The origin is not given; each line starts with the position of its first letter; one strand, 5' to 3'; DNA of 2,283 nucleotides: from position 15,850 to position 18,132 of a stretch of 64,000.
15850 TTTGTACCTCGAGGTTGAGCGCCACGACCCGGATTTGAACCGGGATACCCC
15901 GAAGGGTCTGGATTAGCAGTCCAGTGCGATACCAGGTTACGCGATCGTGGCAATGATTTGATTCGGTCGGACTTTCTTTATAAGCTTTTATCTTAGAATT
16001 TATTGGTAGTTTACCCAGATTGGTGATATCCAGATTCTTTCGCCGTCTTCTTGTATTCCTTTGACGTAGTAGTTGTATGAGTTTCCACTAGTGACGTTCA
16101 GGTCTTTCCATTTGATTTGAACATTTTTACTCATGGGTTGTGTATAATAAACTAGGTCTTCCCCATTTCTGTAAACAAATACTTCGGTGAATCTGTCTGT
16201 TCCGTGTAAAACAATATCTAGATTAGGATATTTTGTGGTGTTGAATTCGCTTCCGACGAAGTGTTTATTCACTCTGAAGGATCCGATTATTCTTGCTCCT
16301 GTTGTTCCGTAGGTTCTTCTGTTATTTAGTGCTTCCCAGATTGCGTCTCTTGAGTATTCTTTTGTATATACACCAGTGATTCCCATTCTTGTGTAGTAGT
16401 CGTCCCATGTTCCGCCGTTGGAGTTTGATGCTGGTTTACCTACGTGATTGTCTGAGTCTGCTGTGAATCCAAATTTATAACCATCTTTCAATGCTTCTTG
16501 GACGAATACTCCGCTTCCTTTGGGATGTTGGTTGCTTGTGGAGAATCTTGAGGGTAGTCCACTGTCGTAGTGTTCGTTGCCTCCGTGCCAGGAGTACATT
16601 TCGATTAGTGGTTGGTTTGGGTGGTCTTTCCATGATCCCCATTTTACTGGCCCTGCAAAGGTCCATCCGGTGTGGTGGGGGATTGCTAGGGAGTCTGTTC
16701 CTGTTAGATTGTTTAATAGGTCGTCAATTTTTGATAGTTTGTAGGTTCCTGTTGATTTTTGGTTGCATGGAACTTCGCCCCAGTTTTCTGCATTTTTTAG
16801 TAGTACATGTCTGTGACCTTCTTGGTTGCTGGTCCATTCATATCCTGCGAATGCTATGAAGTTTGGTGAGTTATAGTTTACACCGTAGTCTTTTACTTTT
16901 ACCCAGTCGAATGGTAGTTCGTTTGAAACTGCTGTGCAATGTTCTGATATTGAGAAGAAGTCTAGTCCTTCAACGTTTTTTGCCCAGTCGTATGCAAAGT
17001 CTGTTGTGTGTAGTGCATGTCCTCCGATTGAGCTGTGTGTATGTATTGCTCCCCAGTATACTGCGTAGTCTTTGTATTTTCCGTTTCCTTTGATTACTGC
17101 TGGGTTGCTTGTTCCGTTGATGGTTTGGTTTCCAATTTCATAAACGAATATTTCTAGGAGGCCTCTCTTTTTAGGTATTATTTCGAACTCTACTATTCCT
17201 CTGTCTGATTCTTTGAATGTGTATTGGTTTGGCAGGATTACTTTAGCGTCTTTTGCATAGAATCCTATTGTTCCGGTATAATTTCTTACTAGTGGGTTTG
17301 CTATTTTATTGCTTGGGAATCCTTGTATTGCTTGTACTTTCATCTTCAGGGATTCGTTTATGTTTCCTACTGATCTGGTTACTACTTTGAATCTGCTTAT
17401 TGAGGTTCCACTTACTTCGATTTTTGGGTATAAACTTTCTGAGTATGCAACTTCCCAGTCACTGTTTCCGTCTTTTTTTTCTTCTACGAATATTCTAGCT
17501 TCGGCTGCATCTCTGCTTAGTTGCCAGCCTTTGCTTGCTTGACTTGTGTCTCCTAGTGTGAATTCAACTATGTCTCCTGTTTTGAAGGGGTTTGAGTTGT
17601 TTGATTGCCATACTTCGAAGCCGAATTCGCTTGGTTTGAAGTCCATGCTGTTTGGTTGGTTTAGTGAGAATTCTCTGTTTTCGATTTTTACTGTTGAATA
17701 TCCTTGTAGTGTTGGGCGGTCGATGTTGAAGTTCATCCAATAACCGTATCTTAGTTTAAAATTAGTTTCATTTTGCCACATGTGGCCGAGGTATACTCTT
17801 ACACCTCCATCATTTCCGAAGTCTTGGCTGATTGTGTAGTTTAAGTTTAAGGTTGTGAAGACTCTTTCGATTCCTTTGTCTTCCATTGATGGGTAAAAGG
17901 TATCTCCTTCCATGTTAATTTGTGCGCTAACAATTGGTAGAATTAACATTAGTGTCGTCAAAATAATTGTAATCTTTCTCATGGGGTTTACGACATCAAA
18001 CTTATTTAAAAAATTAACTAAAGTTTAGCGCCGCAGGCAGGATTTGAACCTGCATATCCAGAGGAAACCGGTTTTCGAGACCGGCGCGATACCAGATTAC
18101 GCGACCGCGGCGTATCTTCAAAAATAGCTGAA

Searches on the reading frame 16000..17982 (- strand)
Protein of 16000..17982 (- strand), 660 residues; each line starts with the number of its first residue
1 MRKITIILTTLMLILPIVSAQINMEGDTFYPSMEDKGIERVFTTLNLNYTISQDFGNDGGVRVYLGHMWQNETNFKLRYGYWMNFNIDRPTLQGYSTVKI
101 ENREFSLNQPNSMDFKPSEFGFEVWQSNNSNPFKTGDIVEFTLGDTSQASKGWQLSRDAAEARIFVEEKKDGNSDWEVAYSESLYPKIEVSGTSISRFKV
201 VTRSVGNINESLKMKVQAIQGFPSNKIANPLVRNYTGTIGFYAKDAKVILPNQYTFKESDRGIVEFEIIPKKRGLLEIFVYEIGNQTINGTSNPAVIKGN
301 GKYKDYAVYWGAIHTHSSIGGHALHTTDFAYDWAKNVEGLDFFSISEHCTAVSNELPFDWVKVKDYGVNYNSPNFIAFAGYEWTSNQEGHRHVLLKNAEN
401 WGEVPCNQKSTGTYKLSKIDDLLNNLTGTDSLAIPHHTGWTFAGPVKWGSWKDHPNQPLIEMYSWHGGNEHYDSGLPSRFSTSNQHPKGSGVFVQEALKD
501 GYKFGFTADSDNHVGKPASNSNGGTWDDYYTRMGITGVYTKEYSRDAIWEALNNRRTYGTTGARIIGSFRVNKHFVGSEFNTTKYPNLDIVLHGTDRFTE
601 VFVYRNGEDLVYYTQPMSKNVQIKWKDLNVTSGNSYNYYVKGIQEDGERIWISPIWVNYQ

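Call 5: search_protein_families(library=pfam, proteins=[window:16000-17982:-], max_evalue=0.01)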
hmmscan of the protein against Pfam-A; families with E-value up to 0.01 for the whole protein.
window:16000-17982:- (660 aa): 1 family
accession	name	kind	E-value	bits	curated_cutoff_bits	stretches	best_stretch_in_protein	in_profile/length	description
PF12228.14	DUF3604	-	1.5e-12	47.2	20.4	2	531-592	376-432/591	Protein of unknown function (DUF3604)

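Call 68: search_protein_families(library=padloc, max_evalue=0.001, proteins=[window:16000-17982:-])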
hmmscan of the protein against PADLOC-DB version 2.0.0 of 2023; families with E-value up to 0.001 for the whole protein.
window:16000-17982:- (660 aa): 0 families
